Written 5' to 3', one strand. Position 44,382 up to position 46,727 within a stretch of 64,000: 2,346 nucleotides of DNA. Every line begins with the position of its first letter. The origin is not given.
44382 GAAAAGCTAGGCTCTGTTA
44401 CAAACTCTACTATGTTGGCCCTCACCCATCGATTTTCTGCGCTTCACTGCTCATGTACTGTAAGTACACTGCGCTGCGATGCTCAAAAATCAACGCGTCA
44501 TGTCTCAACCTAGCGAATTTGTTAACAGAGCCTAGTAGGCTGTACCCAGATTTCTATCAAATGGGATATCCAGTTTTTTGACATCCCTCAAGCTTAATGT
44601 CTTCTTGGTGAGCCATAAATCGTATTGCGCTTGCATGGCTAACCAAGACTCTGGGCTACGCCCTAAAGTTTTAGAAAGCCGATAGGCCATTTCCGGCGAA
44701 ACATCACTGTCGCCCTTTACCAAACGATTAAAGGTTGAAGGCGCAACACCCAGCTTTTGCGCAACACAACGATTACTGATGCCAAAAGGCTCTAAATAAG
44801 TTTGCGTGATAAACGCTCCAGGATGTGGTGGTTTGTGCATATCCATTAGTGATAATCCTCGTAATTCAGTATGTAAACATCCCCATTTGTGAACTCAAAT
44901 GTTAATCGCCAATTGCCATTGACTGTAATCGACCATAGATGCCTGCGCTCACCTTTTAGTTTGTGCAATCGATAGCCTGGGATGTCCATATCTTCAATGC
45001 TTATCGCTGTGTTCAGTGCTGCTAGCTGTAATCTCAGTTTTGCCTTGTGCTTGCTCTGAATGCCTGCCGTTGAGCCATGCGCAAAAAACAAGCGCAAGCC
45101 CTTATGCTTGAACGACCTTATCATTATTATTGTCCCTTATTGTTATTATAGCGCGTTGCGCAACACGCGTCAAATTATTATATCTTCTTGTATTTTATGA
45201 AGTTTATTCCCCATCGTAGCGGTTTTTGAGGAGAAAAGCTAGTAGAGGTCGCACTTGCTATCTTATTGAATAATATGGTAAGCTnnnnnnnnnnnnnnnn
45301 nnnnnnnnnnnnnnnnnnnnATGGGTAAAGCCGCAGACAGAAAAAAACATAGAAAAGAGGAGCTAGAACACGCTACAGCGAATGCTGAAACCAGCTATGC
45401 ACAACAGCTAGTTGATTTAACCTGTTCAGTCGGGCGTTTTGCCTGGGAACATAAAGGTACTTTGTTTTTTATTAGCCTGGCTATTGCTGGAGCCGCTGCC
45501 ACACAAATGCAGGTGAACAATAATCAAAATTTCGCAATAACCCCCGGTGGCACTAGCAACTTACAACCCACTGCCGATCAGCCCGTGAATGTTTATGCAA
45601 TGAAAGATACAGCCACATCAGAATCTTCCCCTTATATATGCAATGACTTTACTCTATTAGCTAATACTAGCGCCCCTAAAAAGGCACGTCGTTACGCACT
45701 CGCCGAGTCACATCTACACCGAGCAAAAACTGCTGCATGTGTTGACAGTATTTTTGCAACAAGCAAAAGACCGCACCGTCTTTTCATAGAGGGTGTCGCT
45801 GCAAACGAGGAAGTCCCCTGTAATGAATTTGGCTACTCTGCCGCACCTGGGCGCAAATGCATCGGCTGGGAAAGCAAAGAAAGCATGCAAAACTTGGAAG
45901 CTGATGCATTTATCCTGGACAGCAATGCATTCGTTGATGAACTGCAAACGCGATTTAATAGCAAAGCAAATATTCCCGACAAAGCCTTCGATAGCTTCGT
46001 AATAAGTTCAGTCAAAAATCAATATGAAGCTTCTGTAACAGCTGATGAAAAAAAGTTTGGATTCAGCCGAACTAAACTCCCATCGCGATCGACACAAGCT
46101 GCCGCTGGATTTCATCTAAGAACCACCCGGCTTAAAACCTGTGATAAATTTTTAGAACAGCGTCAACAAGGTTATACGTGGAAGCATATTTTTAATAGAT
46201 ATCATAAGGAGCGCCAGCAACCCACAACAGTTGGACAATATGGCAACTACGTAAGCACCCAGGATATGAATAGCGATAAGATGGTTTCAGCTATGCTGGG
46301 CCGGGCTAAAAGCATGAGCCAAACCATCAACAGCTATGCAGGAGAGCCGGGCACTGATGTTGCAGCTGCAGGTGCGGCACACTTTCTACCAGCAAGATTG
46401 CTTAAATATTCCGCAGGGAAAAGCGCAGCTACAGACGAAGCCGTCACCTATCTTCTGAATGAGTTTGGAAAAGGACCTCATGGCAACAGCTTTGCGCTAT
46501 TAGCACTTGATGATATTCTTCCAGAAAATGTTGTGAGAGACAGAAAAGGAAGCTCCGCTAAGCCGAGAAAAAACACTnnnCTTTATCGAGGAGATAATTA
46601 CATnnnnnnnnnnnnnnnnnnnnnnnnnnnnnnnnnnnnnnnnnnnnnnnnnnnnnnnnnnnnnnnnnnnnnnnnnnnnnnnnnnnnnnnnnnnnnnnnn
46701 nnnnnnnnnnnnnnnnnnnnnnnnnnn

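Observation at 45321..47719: Tandem paralogs of an uncharacterised membrane-anchored, Cys-containing protein family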

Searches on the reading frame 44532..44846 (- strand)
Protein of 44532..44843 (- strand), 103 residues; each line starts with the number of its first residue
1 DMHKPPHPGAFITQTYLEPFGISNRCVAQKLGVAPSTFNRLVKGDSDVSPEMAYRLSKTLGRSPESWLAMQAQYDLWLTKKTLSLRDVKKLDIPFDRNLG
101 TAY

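Call 4: search_protein_families(library=pfam, proteins=[window:44532-44843:-], max_evalue=1)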
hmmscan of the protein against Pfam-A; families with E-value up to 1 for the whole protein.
window:44532-44843:- (103 aa): 8 families
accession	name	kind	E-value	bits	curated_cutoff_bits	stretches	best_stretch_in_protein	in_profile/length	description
PF01381.28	HTH_3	-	4.6e-08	33.4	23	1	16-65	4-53/55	Helix-turn-helix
PF13560.12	HTH_31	-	0.0037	18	27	1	23-66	16-60/64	Helix-turn-helix domain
PF12844.13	HTH_19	-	0.0047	17.2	30.2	1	18-72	9-62/64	Helix-turn-helix domain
PF13936.12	HTH_38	-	0.0057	16.8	27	1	21-43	20-42/44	Helix-turn-helix domain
PF13384.12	HTH_23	-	0.013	15.7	24.6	1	17-43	15-39/50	Homeodomain-like domain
PF13443.12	HTH_26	-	0.045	14.5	22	1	21-65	10-55/63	Cro/C1-type HTH DNA-binding domain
PF13412.12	HTH_24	-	0.075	13.1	21.9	1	21-43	17-39/48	Winged helix-turn-helix DNA-binding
PF20432.4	Xre-like-HTH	-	0.11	13.3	25.8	1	20-45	22-47/63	Antitoxin Xre-like helix-turn-helix domain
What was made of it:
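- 44532..44846 (-): higA antitoxin gene (HTH_3). PF01381 E 4.6e-8 (call 4).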

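Call 79: search_protein_families(library=padloc, proteins=[window:44535-44846:-], max_evalue=0.1)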
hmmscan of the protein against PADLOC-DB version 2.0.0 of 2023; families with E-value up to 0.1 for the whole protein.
window:44535-44846:- (104 aa): 2 families
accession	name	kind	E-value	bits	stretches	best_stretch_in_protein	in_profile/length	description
PDLC03946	RmrA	-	0.00079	16.2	1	24-92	17-82/357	-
PDLC04775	PDC-M69A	-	0.0067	14.9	1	15-75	13-73/113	-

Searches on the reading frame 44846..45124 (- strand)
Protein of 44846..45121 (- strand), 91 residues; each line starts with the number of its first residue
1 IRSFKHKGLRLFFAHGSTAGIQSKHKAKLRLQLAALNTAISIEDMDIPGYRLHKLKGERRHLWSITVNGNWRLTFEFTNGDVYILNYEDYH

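Call 4: search_protein_families(library=pfam, proteins=[window:44846-45121:-], max_evalue=1)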
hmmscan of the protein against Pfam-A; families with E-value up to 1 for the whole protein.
window:44846-45121:- (91 aa): 3 families
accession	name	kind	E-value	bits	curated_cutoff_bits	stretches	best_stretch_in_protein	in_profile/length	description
PF05015.19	HigB-like_toxin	-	1.2e-23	83.8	27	1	3-91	2-91/91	RelE-like toxin of type II toxin-antitoxin system HigB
PF24732.2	ParE_like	-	0.015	15.7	24.4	1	50-90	26-65/67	ParE-like toxin domain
PF14754.11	IFR3_antag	-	0.04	13.6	25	1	6-68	175-234/249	Papain-like auto-proteinase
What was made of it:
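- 44846..45124 (-): higB toxin gene (neighbour, divergent from pA; not part of the pA/pB unit). PF05015 E 1.2e-23 (call 4).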

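Call 79: search_protein_families(library=padloc, proteins=[window:44849-45124:-], max_evalue=0.1)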
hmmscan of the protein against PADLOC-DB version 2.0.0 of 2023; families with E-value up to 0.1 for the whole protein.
window:44849-45124:- (92 aa): 0 families

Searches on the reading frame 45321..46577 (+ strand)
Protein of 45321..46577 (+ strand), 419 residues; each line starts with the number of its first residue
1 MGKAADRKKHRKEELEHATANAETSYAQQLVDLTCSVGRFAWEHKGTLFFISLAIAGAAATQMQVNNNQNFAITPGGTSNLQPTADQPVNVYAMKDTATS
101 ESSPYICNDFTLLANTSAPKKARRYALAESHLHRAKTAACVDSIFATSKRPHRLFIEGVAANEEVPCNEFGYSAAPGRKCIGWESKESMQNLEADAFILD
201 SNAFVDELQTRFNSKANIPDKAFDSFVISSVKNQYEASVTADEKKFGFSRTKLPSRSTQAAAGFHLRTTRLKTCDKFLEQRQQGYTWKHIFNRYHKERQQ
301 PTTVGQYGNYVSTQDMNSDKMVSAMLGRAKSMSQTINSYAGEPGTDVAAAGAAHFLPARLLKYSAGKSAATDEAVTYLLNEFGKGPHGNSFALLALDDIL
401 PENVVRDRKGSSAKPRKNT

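Call 4: search_protein_families(library=pfam, proteins=[window:45321-46577:+], max_evalue=1)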
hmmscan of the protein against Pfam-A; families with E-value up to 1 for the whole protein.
window:45321-46577:+ (419 aa): 0 families

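Call 7: search_protein_families(library=ncbifam, proteins=[window:45321-46577:+], max_evalue=1)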
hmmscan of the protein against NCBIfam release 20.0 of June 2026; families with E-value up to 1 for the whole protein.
window:45321-46577:+ (419 aa): 0 families

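Call 79: search_protein_families(library=padloc, proteins=[window:45321-46577:+], max_evalue=0.1)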
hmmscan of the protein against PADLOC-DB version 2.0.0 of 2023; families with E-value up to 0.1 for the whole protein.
window:45321-46577:+ (419 aa): 0 families
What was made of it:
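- Tried and rejected: PADLOC and NCBIfam gave nothing for pA or pB (calls 7, 79).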
